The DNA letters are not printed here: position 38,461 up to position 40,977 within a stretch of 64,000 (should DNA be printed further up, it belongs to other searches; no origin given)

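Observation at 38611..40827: Intein with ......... endonuclease inserted in the catalytic HxxRH|SFAT box of an XerC/XerD-family tyrosine recombinase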

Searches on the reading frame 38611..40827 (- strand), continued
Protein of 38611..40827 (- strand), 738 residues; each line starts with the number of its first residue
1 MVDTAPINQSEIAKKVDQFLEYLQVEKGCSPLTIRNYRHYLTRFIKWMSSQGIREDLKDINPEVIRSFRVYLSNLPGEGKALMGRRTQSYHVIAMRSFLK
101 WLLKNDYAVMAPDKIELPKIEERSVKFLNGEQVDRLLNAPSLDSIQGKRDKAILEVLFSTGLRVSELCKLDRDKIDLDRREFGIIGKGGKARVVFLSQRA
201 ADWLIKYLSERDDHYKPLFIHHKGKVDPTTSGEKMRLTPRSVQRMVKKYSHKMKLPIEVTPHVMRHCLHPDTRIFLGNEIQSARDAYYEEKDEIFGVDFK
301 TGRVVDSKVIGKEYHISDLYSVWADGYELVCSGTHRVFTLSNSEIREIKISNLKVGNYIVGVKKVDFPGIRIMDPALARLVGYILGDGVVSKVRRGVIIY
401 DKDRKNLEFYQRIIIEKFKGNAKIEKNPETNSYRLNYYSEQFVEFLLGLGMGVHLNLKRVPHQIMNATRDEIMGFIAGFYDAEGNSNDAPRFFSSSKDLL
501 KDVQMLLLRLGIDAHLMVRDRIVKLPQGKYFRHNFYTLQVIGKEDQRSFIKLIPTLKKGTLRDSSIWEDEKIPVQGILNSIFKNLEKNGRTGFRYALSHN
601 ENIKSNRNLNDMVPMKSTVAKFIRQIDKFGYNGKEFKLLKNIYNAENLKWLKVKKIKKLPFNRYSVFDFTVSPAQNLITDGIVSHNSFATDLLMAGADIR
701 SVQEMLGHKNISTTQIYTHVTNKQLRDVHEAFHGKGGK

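Call 47: fold_search(model_id=the predicted structure, library=pdb)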
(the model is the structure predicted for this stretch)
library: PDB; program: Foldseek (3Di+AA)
matches with E <= 10: 527; with E <= 0.001: 133
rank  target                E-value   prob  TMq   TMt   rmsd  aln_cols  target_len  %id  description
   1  7qss                  1.9e-23  1.00  0.44  0.71   4.8       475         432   19  Crystal structure of homing endonuclease-associated TliVMA intein (C1A) (released 2022-03-30)
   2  7qsu                  1.5e-20  1.00  0.38  0.73   7.1       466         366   15  Crystal structure of homing endonuclease-associated TliVMA intein (C1A, d333-339) (released 2022-03-30)
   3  1dq3                  1.9e-20  1.00  0.37  0.56  10.5       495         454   19  CRYSTAL STRUCTURE OF AN ARCHAEAL INTEIN-ENCODED HOMING ENDONUCLEASE PI-PFUI (released 2000-07-05)
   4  7qst                  5.1e-17  1.00  0.35  0.67   6.8       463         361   15  Crystal structure of homing endonuclease-associated PhoVMA intein (C1A) (released 2022-03-30)
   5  2cw7                  2.8e-15  1.00  0.39  0.52   6.9       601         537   11  Crystal structure of intein homing endonuclease II (released 2006-04-18)
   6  1ef0_A                1.2e-12  1.00  0.32  0.51   8.5       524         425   12  CRYSTAL STRUCTURE OF PI-SCEI MINIPRECURSOR (released 2000-06-07)
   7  1vde_B                5.0e-12  1.00  0.30  0.46  12.4       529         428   12  PI-SCEI, A HOMING ENDONUCLEASE WITH PROTEIN SPLICING ACTIVITY (released 1998-04-08)
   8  1jva_B                1.5e-10  1.00  0.31  0.49   8.2       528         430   12  CRYSTAL STRUCTURE OF THE VMA1-DERIVED ENDONUCLEASE BEARING THE N AND C EXTEIN PROPEPTIDES (released 2002-08-29)
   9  4a8e                  1.6e-10  1.00  0.18  0.43  10.4       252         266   27  The structure of a dimeric Xer recombinase from archaea (released 2012-12-05)
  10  5hxy_A                3.3e-10  1.00  0.16  0.42  16.7       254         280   26  Crystal structure of XerA recombinase (released 2017-02-01)
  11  1lws_A                3.3e-10  1.00  0.30  0.47  11.1       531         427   12  Crystal structure of the intein homing endonuclease PI-SceI bound to its recognition sequence (released 2002-09-27)
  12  1vde_A                3.9e-10  1.00  0.31  0.48   9.7       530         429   12  PI-SCEI, A HOMING ENDONUCLEASE WITH PROTEIN SPLICING ACTIVITY (released 1998-04-08)
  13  5hxy_F                4.1e-10  1.00  0.16  0.41  16.6       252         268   25  Crystal structure of XerA recombinase (released 2017-02-01)
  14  5hxy_D                5.5e-10  1.00  0.16  0.41  16.9       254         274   26  Crystal structure of XerA recombinase (released 2017-02-01)
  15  5hxy_C                5.8e-10  1.00  0.16  0.41  16.7       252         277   24  Crystal structure of XerA recombinase (released 2017-02-01)
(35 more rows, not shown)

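Call 76: find_encoding_contigs(protein=P0002, flank=6000, max_places=1)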
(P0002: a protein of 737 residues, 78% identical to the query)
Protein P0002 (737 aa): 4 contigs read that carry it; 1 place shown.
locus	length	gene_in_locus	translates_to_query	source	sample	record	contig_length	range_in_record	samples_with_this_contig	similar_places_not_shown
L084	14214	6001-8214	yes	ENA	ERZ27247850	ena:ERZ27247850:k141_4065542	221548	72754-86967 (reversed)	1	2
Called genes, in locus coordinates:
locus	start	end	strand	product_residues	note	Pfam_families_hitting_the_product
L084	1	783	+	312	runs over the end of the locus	-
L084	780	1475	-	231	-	PF00515:TPR_1 (faint), PF07719:TPR_2 (faint), PF13432:TPR_16 (faint), PF14559:TPR_19 (weak)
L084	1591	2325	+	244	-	PF20772:TACO1_YebC_N, PF01709:Transcrip_reg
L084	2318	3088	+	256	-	PF18900:DUF5656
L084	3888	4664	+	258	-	PF06941:NT5C (weak)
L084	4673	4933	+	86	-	-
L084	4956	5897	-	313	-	-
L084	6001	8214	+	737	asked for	PF02899:Phage_int_SAM_1, PF13495:Phage_int_SAM_4 (weak), PF00589:Phage_integrase, PF14890:Intein_splicing, PF14528:LAGLIDADG_3, PF00589:Phage_integrase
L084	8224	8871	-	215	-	-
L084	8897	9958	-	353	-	PF00438:S-AdoMet_synt_N, PF02772:S-AdoMet_synt_M, PF02773:S-AdoMet_synt_C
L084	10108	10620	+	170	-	-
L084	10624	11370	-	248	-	PF04402:SIMPL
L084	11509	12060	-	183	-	-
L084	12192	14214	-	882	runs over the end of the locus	PF00521:DNA_topoisoIV, PF03989:DNA_gyraseA_C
